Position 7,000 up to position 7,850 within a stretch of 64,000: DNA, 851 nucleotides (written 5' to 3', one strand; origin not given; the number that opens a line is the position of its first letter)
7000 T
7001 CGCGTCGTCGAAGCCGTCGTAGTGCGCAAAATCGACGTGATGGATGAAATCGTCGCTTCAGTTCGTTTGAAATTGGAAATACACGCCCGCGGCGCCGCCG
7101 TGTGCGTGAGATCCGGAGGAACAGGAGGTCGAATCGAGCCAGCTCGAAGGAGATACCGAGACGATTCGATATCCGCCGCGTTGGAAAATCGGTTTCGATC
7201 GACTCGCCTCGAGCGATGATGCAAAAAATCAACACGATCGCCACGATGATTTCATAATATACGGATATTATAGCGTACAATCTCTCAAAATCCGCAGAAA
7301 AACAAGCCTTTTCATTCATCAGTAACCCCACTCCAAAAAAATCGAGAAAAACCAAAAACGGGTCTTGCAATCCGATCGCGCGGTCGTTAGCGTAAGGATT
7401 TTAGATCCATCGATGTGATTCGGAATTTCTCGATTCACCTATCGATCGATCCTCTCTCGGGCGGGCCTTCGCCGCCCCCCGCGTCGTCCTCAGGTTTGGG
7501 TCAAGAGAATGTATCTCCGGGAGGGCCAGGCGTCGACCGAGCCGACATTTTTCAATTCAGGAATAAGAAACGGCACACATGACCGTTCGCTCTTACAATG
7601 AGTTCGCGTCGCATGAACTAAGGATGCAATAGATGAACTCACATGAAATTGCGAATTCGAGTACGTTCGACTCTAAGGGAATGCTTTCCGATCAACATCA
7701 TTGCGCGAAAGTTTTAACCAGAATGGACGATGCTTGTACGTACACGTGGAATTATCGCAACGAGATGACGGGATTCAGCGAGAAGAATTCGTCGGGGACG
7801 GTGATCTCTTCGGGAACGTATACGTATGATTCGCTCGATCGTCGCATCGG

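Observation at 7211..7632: ~290-bp non-coding leader present twice, 41 kb apart, upstream of two unrelated secreted-protein genes (copy A)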

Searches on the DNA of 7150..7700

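Call 54: search_rna_families(source=window, start=7150, end=7700, threshold=evalue, max_evalue=10)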
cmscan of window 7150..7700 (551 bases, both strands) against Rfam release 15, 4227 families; matches with E-value up to 10: 2.
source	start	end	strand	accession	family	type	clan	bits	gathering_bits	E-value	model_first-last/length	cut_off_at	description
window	7570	7631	-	RF02591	Spy1786666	Gene; sRNA;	-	14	64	7.2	1-87/87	no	S. pyogenes small RNA 1786666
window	7212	7267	+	RF03010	mcrA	Gene; sRNA;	-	10.7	57.6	4.7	1-51/51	no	mcrA RNA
